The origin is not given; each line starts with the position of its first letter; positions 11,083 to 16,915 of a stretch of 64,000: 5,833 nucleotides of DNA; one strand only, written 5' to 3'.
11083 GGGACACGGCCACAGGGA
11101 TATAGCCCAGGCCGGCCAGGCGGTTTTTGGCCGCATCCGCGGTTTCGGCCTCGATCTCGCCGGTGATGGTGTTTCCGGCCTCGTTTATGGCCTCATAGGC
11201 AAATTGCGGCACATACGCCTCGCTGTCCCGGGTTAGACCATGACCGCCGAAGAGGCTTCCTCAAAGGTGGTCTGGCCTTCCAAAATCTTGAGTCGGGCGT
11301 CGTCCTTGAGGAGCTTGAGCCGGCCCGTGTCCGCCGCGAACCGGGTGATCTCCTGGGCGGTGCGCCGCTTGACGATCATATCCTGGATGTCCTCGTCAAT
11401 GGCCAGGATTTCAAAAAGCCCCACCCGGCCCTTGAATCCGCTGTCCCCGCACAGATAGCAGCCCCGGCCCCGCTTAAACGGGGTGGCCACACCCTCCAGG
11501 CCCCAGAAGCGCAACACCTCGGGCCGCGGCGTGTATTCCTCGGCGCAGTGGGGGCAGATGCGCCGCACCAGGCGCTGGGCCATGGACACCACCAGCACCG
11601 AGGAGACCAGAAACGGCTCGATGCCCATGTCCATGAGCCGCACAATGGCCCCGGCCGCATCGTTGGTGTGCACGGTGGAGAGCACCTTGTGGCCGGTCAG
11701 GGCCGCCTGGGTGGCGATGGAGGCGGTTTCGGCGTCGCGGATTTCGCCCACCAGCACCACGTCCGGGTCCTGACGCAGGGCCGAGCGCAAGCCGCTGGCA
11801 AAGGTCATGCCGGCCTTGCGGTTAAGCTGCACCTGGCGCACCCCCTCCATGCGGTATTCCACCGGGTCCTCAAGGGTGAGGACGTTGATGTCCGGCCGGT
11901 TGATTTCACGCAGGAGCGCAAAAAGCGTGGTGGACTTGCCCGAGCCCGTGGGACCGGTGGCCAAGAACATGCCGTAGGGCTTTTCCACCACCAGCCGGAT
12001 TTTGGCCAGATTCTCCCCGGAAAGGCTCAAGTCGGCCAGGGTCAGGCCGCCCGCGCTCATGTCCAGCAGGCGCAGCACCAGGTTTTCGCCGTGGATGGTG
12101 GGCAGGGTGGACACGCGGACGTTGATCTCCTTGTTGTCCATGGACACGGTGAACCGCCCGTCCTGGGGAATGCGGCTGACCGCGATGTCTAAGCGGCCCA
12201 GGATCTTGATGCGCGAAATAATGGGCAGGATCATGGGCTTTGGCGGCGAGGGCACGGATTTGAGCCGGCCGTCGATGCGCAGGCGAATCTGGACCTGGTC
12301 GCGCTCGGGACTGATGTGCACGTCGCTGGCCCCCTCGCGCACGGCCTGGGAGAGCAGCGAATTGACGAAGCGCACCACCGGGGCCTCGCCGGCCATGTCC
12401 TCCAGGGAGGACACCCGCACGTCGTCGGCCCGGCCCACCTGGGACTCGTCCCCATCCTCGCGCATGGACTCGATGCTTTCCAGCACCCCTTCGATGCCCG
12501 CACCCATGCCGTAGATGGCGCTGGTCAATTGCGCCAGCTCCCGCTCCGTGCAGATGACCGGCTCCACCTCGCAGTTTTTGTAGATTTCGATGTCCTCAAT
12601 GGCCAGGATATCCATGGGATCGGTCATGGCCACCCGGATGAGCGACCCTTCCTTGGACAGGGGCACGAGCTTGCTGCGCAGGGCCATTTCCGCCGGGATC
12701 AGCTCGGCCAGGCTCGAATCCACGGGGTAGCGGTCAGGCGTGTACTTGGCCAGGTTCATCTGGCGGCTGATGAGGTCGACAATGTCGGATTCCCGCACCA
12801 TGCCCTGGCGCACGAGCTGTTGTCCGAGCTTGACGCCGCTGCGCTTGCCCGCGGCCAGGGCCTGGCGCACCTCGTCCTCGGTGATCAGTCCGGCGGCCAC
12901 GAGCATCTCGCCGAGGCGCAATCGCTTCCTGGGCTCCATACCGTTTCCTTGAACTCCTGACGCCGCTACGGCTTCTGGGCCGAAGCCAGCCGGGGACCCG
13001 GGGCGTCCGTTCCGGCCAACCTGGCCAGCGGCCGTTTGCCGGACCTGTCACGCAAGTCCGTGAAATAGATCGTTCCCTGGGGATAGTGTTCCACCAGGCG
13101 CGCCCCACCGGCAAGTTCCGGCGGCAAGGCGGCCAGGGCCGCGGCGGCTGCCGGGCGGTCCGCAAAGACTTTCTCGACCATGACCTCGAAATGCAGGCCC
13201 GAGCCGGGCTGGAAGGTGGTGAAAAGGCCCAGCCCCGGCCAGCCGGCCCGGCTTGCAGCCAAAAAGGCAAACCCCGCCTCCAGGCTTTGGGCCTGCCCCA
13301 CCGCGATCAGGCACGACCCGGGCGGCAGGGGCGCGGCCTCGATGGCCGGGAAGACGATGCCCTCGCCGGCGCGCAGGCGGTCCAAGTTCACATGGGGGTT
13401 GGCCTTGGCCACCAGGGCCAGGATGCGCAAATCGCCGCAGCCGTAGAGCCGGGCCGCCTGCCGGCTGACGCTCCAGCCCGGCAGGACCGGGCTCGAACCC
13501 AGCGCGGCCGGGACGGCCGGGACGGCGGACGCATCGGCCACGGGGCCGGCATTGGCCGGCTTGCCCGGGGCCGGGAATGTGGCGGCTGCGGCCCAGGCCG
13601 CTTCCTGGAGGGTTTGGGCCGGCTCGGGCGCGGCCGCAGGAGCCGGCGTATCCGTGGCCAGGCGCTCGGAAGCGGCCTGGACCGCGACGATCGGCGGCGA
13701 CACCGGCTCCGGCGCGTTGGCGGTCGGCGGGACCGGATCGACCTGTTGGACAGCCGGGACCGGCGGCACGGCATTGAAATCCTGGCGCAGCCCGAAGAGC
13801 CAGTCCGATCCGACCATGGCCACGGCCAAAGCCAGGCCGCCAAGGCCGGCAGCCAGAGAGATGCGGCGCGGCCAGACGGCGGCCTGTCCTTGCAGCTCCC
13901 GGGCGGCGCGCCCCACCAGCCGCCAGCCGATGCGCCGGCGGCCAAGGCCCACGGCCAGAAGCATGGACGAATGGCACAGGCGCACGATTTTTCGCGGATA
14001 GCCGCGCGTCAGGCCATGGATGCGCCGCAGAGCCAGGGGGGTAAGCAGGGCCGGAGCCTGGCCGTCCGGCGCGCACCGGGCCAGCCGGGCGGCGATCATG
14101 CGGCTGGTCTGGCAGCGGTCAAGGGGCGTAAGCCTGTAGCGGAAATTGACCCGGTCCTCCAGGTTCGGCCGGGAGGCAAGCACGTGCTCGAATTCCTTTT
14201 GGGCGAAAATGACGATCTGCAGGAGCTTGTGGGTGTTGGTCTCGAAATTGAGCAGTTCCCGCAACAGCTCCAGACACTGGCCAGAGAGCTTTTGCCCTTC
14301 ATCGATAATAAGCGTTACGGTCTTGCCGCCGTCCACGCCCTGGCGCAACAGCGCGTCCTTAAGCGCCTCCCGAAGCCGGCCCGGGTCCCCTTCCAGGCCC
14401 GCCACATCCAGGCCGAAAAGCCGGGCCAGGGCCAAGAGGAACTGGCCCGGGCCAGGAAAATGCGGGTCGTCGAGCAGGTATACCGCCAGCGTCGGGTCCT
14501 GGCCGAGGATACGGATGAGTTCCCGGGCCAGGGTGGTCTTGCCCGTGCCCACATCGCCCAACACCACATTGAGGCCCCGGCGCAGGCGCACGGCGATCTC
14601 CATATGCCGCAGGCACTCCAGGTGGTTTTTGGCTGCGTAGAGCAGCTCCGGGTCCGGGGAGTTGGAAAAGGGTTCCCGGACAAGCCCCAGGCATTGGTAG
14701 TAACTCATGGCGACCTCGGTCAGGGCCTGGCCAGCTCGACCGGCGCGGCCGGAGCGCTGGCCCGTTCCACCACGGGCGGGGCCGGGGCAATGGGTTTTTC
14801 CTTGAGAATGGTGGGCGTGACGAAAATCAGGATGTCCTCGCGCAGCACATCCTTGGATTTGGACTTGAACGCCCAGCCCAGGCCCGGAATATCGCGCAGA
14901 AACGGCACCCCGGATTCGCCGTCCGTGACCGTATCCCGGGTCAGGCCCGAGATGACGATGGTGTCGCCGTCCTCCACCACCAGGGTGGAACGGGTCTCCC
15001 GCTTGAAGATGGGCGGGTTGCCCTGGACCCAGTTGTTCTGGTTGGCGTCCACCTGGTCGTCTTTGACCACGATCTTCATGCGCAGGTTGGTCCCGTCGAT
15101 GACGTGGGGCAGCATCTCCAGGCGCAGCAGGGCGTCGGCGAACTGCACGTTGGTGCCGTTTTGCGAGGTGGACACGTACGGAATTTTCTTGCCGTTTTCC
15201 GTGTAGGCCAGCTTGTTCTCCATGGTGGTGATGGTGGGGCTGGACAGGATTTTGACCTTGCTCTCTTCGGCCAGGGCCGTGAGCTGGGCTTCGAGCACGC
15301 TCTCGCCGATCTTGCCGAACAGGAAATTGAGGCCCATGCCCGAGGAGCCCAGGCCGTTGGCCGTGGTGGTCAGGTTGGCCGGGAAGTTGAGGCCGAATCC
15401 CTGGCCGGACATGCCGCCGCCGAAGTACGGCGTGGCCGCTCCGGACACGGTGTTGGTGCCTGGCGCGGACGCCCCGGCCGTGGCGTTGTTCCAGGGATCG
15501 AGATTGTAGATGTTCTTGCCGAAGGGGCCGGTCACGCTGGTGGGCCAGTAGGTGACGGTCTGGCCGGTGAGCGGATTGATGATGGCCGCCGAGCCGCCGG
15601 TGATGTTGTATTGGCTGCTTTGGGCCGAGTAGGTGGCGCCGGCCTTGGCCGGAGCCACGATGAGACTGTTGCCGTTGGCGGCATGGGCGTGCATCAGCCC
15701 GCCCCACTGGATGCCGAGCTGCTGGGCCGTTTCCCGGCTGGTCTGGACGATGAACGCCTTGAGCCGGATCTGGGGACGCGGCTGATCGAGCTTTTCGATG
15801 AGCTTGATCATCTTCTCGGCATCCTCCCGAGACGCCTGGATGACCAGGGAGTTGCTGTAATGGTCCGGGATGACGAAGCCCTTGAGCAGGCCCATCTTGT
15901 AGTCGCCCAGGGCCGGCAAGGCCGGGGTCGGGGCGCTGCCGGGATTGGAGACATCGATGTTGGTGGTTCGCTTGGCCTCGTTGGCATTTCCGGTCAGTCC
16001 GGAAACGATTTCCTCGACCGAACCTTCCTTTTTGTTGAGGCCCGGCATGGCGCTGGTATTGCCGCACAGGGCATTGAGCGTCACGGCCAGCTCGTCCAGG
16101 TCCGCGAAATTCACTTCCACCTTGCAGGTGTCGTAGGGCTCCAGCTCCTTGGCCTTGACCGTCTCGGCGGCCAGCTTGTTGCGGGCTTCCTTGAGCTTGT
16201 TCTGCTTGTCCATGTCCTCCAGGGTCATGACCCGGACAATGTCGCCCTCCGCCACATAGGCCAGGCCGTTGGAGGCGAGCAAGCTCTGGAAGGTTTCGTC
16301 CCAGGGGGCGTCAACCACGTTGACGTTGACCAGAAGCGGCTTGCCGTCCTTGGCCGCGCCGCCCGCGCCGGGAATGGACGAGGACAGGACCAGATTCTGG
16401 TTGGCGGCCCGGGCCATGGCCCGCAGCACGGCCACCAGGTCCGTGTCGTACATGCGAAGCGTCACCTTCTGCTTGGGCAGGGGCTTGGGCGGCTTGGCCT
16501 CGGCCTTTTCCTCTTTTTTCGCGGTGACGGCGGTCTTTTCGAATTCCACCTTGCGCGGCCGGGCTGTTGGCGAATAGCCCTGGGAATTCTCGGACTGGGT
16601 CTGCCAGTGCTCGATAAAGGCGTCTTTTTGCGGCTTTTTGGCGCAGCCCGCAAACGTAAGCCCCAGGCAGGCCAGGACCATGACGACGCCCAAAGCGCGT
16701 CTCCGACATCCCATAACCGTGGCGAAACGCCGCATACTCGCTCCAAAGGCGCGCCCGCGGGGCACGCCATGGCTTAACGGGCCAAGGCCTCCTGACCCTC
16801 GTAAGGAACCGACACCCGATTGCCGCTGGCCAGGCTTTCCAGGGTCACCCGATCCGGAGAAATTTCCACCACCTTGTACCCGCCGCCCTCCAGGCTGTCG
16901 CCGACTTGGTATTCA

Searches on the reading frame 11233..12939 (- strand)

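Call 15: search_protein_families(library=pfam, proteins=[window:11233-12939:-], max_evalue=0.0001)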
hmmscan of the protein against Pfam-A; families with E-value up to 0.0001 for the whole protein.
window:11233-12939:- (568 aa): 3 families
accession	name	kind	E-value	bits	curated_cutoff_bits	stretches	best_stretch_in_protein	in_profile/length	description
PF00437.27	T2SSE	-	4.9e-126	420.8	24.9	1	183-562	3-368/370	Type II/IV secretion system protein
PF05157.20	MshEN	-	1.1e-14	54.6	23.1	1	68-146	8-87/90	MshEN domain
PF25199.1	nSTAND_NTPase5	-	5.9e-05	23.4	34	0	304-370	22-90/145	Novel STAND NTPase 5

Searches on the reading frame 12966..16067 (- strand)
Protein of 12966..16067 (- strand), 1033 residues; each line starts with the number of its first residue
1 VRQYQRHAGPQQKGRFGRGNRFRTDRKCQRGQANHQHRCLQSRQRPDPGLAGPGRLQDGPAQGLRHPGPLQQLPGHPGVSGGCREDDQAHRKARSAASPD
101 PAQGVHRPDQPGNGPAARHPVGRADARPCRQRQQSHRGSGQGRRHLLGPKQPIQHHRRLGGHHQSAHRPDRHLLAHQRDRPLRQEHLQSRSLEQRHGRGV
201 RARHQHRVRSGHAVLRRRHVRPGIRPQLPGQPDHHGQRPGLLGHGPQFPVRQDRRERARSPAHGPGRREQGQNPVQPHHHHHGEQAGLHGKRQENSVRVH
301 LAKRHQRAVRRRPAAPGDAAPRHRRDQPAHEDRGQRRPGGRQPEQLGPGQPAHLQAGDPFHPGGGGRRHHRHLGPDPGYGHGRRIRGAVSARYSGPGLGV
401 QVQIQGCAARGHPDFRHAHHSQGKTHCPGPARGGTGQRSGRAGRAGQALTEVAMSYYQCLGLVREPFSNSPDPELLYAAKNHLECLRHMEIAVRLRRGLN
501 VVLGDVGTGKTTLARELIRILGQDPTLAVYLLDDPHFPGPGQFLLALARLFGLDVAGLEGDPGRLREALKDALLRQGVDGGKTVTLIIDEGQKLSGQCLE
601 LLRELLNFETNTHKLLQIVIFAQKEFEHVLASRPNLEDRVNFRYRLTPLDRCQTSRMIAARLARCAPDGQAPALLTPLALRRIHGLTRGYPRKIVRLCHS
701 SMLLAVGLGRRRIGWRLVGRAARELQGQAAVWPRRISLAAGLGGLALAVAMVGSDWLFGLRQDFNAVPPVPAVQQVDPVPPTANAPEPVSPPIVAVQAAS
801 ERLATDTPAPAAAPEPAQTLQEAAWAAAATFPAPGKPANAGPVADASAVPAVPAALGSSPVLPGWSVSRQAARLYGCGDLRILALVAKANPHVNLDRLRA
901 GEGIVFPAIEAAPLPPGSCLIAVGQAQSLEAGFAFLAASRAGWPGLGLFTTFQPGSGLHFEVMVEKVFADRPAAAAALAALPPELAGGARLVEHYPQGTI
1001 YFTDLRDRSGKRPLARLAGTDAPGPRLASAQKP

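Call 15: search_protein_families(library=pfam, proteins=[window:12966-16067:-], max_evalue=0.0001)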
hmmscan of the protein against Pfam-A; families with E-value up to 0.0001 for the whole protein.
window:12966-16067:- (1033 aa): 2 families
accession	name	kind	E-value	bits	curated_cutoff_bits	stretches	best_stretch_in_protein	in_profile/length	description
PF13401.12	AAA_22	-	6.6e-22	78.7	27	1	496-630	4-130/130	AAA domain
PF13191.12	AAA_16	-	1.4e-05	26.1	32.6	0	496-611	22-161/167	AAA ATPase domain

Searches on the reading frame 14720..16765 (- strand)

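Call 15: search_protein_families(library=pfam, proteins=[window:14720-16765:-], max_evalue=0.0001)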
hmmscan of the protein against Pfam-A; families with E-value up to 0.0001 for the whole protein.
window:14720-16765:- (681 aa): 3 families
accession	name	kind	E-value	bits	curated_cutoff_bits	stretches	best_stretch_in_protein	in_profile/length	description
PF00263.26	Secretin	-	1.9e-42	145.1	27.5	1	497-655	1-169/169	Bacterial type II and III secretion system protein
PF03958.22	Secretin_N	-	2.8e-06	27.9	28.2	1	217-332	5-69/69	Bacterial type II/III secretion system short domain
PF07660.19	STN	-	3.9e-05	23.8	28.4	1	146-180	16-50/52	Secretin and TonB N terminus short domain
